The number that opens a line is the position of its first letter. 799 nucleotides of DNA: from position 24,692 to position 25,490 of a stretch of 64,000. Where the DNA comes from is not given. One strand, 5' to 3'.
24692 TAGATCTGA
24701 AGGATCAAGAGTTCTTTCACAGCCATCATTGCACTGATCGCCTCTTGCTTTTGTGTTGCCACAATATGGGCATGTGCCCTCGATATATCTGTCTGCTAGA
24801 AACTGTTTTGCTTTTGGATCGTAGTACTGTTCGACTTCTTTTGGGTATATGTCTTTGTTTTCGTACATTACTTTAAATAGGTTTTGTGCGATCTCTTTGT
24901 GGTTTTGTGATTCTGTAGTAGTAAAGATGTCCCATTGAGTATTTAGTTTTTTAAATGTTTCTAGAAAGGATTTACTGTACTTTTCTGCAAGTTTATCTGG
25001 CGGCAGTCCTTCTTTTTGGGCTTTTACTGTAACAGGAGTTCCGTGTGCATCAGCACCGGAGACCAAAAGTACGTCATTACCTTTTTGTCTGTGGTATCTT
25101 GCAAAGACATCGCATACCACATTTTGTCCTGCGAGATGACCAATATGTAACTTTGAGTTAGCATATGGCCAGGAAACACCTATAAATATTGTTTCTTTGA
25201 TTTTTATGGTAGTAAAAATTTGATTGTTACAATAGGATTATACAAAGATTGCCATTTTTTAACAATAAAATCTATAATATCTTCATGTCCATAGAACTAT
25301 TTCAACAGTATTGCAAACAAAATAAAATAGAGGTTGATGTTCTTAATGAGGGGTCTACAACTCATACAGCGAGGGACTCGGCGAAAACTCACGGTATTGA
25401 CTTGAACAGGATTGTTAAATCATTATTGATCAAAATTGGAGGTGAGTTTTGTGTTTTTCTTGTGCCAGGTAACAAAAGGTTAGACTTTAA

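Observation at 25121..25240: metG has no canonical start codon before its HIGH motif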

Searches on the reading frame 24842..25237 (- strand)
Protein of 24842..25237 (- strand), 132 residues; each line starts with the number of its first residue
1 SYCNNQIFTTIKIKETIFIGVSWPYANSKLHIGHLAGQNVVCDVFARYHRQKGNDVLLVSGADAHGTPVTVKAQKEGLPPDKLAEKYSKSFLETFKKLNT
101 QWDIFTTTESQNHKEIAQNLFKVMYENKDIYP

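Call 74: search_solved_structures(query=window:24842-25237:-, show_alignments=2, max_evalue=1e-10)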
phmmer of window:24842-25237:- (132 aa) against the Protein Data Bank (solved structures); distinct sequences matched with E-value up to 1e-10: 29.
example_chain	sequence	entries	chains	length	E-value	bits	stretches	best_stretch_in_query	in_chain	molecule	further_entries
1rqg_A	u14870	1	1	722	1.7e-22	83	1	22-128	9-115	Methionyl-tRNA synthetase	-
8bru_A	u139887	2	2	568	1.1e-18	70.6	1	13-127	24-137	Methionine--tRNA ligase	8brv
6spn_A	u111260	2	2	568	1.5e-18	70.2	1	13-127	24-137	Methionine--tRNA ligase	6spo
6spp_A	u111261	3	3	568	1.5e-18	70.2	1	13-127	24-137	Methionine--tRNA ligase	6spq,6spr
8brw_A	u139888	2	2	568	1.5e-18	70.2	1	13-127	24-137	Methionine--tRNA ligase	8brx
3h97_A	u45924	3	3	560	1.8e-18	70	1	12-127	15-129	Methionyl-tRNA synthetase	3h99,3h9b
1f4l_A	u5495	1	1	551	1.9e-18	69.9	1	13-127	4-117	METHIONYL-TRNA SYNTHETASE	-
3h9c_A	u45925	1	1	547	2.2e-18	69.7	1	14-127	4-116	Methionyl-tRNA synthetase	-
1p7p_A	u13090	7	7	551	2.2e-18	69.7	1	14-127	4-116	Methionyl-tRNA synthetase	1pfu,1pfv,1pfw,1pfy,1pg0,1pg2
1qqt_A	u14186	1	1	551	2.2e-18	69.7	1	14-127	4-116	METHIONYL-TRNA SYNTHETASE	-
3kfl_A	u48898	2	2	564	5.6e-17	65.1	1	14-131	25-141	Methionyl-tRNA synthetase | Putative methionyl-tRNA synthetase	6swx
4dlp_A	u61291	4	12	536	8.7e-16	61.3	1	14-131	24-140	Aminoacyl-tRNA synthetase, class I:Aminoacyl-tRNA synthetase, class Ia:Methionyl-tRNA synt | Methionine--tRNA ligase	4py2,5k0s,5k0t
5gl7_A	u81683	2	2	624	4.8e-15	58.9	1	15-124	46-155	Methionine--tRNA ligase, cytoplasmic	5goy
2x1l_A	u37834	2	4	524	1.5e-14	57.3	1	15-131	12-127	METHIONYL-TRNA SYNTHETASE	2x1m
4qrd_A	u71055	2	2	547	1.9e-14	57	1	13-131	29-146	Methionyl-tRNA synthetase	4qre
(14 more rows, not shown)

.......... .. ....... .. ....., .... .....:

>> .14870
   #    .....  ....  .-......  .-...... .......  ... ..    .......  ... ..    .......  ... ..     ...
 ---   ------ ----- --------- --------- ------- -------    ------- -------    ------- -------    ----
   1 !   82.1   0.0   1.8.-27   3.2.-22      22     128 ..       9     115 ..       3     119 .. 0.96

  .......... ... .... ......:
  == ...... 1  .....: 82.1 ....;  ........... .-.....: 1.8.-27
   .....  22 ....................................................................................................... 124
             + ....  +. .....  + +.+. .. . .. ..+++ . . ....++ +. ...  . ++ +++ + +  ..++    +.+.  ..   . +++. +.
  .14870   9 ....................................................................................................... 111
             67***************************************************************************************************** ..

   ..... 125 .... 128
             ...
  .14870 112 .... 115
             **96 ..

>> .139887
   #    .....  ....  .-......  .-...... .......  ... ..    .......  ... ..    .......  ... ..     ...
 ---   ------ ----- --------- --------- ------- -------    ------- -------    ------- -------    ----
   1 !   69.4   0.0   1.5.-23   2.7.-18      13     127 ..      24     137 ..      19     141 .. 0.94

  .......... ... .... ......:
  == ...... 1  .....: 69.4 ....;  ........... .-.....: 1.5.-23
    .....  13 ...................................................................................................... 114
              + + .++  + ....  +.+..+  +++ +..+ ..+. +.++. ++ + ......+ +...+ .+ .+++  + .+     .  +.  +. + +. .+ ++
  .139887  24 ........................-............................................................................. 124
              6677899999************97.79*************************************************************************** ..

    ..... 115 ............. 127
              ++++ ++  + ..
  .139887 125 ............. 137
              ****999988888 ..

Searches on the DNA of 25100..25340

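Call 70: search_rna_families(source=window, start=25100, end=25340, threshold=evalue, max_evalue=1)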
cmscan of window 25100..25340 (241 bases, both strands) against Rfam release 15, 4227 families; matches with E-value up to 1: 1.
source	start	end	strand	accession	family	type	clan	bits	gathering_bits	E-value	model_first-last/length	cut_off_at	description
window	25180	25235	-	RF01160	sn2841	Gene; snRNA; snoRNA; CD-box;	-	16.7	45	0.61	1-72/72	no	Small nucleolar RNA sn2841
